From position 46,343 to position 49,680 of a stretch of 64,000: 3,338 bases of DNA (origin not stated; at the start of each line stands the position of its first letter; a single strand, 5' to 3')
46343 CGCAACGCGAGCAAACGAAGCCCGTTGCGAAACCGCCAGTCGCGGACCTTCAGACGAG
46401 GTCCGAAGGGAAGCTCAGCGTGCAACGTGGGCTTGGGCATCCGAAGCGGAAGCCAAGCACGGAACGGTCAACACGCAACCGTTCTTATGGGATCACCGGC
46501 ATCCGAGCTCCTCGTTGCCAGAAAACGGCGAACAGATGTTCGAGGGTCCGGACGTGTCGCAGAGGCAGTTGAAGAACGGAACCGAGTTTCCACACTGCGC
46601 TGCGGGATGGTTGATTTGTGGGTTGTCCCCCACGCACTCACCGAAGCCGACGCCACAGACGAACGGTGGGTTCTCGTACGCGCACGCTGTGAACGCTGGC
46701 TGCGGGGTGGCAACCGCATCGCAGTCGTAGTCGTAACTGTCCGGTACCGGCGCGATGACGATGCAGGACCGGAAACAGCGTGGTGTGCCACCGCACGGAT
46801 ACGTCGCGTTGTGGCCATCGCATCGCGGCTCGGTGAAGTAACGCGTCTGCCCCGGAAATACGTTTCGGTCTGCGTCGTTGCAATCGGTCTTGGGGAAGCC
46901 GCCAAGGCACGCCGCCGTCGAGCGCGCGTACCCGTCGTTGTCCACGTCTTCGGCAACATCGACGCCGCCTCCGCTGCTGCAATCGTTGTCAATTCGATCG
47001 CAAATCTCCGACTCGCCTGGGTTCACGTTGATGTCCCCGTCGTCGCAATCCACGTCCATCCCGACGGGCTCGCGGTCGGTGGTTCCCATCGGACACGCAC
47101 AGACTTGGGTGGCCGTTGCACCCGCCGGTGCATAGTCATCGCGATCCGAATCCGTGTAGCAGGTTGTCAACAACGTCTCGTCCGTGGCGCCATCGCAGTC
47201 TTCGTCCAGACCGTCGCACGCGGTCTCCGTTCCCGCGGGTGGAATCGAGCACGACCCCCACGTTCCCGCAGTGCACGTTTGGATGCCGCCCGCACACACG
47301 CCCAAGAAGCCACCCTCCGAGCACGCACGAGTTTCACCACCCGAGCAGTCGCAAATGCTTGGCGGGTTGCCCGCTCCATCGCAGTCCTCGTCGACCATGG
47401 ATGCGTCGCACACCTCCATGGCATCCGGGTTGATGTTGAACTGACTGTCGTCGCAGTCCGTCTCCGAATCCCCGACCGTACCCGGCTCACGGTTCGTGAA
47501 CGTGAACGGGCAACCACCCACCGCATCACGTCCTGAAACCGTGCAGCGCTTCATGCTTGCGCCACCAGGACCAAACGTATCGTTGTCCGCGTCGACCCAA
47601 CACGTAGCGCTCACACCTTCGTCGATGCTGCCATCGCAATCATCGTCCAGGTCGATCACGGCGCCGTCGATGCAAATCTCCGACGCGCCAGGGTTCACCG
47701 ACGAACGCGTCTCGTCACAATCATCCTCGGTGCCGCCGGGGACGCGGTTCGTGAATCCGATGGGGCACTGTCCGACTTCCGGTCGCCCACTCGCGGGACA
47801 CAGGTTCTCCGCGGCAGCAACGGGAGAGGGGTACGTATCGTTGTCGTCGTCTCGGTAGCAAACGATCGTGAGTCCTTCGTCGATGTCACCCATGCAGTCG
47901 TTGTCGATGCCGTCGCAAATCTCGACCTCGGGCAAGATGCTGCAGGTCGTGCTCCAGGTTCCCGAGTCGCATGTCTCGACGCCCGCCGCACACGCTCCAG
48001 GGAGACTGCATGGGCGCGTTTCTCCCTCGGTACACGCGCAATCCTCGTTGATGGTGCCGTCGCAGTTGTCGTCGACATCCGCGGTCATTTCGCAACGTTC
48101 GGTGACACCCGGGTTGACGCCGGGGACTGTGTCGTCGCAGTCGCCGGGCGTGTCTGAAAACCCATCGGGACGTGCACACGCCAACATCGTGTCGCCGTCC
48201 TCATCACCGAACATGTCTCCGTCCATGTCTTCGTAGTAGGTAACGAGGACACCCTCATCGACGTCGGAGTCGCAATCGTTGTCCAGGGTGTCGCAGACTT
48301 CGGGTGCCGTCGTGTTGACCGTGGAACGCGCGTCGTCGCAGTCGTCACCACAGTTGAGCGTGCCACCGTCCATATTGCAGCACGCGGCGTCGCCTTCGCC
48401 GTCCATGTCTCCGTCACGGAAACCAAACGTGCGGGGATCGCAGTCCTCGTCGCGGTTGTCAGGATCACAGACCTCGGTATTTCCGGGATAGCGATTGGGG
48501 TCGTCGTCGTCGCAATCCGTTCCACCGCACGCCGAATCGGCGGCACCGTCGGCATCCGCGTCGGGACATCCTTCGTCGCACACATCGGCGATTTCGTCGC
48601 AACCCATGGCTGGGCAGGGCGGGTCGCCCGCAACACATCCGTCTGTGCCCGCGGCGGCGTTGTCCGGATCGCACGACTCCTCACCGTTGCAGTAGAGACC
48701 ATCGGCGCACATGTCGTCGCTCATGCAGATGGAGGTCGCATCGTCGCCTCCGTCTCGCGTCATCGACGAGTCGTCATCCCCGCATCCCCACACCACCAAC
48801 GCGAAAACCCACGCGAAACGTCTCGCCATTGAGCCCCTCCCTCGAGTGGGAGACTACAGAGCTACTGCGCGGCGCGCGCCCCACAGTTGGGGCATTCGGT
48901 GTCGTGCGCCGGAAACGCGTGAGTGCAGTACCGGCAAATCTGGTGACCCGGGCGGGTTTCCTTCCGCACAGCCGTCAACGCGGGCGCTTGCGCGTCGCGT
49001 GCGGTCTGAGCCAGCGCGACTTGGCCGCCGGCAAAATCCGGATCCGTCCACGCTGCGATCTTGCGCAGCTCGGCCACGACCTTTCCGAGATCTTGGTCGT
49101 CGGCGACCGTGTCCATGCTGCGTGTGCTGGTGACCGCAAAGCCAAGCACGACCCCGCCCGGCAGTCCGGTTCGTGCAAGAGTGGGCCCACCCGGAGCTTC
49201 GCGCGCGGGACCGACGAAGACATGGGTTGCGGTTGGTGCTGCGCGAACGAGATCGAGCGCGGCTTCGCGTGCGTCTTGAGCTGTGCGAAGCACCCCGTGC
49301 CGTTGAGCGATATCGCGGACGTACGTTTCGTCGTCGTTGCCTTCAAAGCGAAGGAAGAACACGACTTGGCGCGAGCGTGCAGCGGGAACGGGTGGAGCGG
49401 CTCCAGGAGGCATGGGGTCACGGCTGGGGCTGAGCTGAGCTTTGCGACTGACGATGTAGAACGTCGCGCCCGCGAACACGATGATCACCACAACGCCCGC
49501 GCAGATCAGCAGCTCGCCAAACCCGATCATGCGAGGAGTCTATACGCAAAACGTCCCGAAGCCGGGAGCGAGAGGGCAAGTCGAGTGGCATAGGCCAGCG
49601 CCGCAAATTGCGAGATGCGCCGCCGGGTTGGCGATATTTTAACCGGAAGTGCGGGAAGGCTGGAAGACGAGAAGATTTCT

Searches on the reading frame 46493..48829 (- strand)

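Call 26: search_protein_families(library=pfam, proteins=[window:46493-48829:-], max_evalue=0.01)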
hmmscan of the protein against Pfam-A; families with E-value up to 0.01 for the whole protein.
window:46493-48829:- (778 aa): 1 family
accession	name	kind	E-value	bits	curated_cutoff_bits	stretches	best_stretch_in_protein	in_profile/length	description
PF11617.13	Cu-binding_MopE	-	6.9e-45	151.4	27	8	163-192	1-30/30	Putative metal-binding motif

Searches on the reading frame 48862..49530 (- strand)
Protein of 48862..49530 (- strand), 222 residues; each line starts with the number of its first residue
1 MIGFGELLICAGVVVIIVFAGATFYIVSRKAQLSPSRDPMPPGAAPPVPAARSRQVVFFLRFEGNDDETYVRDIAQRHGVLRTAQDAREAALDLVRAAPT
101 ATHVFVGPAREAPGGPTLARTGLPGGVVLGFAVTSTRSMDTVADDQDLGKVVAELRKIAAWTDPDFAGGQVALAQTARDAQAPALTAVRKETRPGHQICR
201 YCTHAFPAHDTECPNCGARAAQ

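Call 26: search_protein_families(library=pfam, proteins=[window:48862-49530:-], max_evalue=0.01)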
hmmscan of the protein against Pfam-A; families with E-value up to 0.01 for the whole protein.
window:48862-49530:- (222 aa): 0 families

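Call 69: find_homologous_proteins(query=window:48862-49530:-, max_evalue=1e-10)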
Query window:48862-49530:- (222 aa): 30 proteins with E <= 1e-10 among 1971 candidates.
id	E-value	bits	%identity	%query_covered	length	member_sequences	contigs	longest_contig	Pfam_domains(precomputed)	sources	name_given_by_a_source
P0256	1.8e-142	490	100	100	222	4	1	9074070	-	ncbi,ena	-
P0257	2.1e-122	425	87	100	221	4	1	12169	-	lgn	-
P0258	4.1e-95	336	67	100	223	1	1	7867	-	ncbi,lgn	ncbi:MAG: hypothetical protein AAGE52_35270 [Myxococcota bacterium]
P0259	4.8e-95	335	67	100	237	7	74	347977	-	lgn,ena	-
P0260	1.8e-91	324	67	100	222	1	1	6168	-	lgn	-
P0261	2.2e-81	291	63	97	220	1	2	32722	-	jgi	-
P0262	1.3e-79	285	72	79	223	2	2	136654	-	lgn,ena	-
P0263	4.2e-78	280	71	78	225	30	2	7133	-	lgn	-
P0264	4.2e-75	270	62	91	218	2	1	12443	-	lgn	-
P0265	1.1e-74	269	59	91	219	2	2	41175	-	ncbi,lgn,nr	ncbi:MAG: hypothetical protein KF901_15535 [Myxococcales bacterium]|nr:hypothetical protein [Myxococ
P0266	2.8e-74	268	71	78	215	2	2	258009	-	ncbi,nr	ncbi:MAG: hypothetical protein H6721_01035 [Sandaracinus sp.]|nr:hypothetical protein [Sandaracinus 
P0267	3.0e-74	267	61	94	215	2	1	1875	-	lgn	-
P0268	1.1e-73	266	62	88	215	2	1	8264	-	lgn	-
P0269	8.0e-73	263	58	97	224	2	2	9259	-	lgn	-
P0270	1.3e-69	252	58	95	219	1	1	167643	-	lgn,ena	-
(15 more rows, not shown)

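Call 70: find_encoding_contigs(protein=P0266, flank=8000, max_places=2)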
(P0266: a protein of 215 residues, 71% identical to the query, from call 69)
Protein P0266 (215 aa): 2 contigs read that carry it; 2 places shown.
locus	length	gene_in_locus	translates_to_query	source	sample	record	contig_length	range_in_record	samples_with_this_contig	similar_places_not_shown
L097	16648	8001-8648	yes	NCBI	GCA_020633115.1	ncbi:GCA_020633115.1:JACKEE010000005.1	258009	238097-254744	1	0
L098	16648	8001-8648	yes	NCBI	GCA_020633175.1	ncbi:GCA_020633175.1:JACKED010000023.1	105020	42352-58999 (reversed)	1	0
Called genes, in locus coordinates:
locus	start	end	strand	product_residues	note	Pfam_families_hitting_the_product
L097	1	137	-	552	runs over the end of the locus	PF25021:TEN_NHL (faint), PF01436:NHL (faint)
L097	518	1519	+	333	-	-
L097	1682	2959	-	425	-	PF16697:Yop-YscD_cpl, PF00498:FHA, PF00158:Sigma54_activat, PF14532:Sigma54_activ_2, PF01078:Mg_chelatase (faint), PF07728:AAA_5 (weak), PF25601:AAA_lid_14, PF02954:HTH_8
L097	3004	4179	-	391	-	PF00069:Pkinase, PF07714:PK_Tyr_Ser-Thr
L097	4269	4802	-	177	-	-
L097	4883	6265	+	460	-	-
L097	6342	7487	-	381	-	PF00355:Rieske, PF19298:KshA_C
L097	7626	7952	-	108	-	-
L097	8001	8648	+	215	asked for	-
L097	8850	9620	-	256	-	-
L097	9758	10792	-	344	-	-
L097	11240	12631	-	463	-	PF01743:PolyA_pol, PF12627:PolyA_pol_RNAbd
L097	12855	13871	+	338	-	PF00933:Glyco_hydro_3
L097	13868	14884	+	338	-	PF10974:DUF2804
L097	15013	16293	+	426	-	-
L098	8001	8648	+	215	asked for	-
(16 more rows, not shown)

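Call 71: find_encoding_contigs(protein=P0262, flank=8000, max_places=2)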
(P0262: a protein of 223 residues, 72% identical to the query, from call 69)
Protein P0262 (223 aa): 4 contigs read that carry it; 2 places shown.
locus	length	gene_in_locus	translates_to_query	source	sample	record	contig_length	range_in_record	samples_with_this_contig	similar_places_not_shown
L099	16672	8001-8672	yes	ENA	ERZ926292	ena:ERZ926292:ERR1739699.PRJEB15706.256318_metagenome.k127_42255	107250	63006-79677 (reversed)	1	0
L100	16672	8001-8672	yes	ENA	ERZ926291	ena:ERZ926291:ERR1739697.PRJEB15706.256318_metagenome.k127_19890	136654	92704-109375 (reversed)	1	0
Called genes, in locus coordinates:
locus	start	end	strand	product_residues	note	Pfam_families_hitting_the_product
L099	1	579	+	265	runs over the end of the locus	PF13432:TPR_16 (weak)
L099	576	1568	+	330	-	PF00515:TPR_1 (faint), PF07719:TPR_2 (faint), PF13414:TPR_11 (faint)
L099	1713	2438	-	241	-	-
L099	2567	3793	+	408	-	PF00743:FMO-like, PF01494:FAD_binding_3 (faint), PF07992:Pyr_redox_2, PF13738:Pyr_redox_3, PF13434:Lys_Orn_oxgnase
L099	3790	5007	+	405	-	PF00355:Rieske, PF19112:VanA_C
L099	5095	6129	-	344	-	-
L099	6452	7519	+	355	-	PF01063:Aminotran_4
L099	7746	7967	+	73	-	-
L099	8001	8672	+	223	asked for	-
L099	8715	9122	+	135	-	-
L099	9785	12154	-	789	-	-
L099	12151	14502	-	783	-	PF02190:LON_substr_bdg, PF00004:AAA, PF07728:AAA_5, PF22667:Lon_lid, PF05362:Lon_C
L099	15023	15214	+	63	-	-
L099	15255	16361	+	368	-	-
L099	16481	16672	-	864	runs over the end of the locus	PF00069:Pkinase, PF07714:PK_Tyr_Ser-Thr, PF08308:PEGA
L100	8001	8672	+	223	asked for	-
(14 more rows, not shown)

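Call 72: find_encoding_contigs(protein=P0270, flank=8000, max_places=2)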
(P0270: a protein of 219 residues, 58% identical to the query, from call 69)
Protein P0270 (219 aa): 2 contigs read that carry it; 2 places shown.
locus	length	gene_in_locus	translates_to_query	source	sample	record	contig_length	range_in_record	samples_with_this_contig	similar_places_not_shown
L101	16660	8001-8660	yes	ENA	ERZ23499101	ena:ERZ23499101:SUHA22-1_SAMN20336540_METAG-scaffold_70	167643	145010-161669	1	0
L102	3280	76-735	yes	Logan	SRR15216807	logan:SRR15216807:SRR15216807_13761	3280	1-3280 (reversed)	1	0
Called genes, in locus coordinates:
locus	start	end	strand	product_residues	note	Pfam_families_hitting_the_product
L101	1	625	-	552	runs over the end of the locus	PF02874:ATP-synt_ab_N, PF09378:HAS-barrel (faint), PF00006:ATP-synt_ab, PF00306:ATP-synt_ab_C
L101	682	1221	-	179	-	PF00213:OSCP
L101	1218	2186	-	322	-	-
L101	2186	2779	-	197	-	PF00430:ATP-synt_B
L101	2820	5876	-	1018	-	-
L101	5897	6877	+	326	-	-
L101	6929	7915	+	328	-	PF00905:Transpeptidase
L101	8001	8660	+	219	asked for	-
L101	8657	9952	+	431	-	PF00675:Peptidase_M16, PF05193:Peptidase_M16_C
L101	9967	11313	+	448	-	PF05193:Peptidase_M16_C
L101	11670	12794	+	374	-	-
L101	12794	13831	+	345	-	-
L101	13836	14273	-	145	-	PF10604:Polyketide_cyc2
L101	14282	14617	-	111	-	-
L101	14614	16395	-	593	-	-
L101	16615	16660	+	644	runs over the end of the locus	PF00092:VWA, PF13519:VWA_2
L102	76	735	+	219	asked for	-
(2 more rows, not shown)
